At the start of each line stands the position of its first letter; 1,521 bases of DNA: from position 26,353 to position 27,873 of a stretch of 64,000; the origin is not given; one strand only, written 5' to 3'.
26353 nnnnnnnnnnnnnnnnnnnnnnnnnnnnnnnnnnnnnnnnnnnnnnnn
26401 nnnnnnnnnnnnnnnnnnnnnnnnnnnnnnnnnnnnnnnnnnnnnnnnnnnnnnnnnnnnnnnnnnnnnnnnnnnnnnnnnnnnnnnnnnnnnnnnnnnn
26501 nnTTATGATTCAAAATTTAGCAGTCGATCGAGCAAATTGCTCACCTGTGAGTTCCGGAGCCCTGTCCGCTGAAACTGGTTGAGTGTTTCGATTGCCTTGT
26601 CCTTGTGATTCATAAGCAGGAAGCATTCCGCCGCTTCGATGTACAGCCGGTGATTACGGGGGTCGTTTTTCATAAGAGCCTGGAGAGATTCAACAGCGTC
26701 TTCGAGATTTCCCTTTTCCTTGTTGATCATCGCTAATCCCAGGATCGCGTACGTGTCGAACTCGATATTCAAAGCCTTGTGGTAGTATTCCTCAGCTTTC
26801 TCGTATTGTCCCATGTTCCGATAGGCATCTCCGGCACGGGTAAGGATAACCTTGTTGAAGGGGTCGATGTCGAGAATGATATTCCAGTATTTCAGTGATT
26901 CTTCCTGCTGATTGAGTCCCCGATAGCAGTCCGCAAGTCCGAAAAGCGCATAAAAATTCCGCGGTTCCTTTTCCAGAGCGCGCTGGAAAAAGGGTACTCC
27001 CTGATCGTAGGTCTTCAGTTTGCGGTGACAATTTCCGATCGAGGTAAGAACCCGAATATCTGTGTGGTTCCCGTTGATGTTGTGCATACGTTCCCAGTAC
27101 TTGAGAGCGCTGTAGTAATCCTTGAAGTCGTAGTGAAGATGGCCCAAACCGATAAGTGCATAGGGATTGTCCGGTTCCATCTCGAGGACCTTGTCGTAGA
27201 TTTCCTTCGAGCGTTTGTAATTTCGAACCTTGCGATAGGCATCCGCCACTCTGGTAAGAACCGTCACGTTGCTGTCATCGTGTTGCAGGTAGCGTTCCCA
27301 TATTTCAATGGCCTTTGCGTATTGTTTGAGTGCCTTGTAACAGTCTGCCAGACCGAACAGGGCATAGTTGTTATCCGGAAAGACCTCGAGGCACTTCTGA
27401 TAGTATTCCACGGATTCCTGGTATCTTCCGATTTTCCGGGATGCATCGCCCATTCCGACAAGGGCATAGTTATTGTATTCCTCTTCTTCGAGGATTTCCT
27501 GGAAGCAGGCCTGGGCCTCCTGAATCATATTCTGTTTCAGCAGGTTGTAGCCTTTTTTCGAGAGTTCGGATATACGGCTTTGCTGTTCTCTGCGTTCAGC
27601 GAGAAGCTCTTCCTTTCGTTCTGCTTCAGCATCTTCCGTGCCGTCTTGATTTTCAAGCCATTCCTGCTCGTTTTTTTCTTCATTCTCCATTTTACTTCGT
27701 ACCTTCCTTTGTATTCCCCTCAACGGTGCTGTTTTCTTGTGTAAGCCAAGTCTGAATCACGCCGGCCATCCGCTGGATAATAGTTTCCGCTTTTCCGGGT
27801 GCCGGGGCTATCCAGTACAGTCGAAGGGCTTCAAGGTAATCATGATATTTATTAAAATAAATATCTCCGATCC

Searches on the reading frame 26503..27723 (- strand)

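Call 64: search_protein_families(library=pfam, proteins=[window:26503-27723:-], max_evalue=0.00001)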
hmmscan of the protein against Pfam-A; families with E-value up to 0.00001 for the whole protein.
window:26503-27723:- (406 aa): 25 families
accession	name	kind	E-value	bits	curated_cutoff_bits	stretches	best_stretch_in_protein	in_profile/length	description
PF07719.23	TPR_2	-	1.4e-44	146.9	27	1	294-320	4-30/34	Tetratricopeptide repeat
PF00515.34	TPR_1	-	1.1e-39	133.1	27.8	1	295-320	5-30/34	Tetratricopeptide repeat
PF14559.12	TPR_19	-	2.2e-35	121.3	25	2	99-150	5-56/68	Tetratricopeptide repeat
PF13181.12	TPR_8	-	3.2e-33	111.5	25.7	1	294-322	4-32/34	Tetratricopeptide repeat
PF13432.12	TPR_16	-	1.1e-32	112.5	32.7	1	91-147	3-59/65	Tetratricopeptide repeat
PF13174.12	TPR_6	-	3.1e-32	109.4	26.3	0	120-147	1-28/33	Tetratricopeptide repeat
PF13428.12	TPR_14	-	1.2e-28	97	23.5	0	122-161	4-43/44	Tetratricopeptide repeat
PF13424.12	TPR_12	-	3.8e-27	94.7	30.1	1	87-147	5-73/77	Tetratricopeptide repeat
PF13431.12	TPR_17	-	2.5e-26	90.1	24.4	0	245-277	1-33/34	Tetratricopeptide repeat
PF13176.12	TPR_7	-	3.8e-21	73.7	27.9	0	295-321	3-29/36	Tetratricopeptide repeat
PF12895.13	ANAPC3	-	1.3e-16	61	27.2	1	168-247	4-80/82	Anaphase-promoting complex, cyclosome, subunit 3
PF23914.1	TPR_CcmH_CycH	-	3.7e-15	56.5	42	0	129-217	60-151/158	Cytochrome c-type biogenesis protein H TPR domain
PF14853.12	Fis1_TPR_C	-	9.7e-15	54.9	25.3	0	162-187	10-35/53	Fis1 C-terminal tetratricopeptide repeat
PF13414.12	TPR_11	-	1e-13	51.1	26.8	0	92-131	1-40/42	TPR repeat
PF13374.12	TPR_10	-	1.2e-12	47.9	27.5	0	298-320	9-31/42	Tetratricopeptide repeat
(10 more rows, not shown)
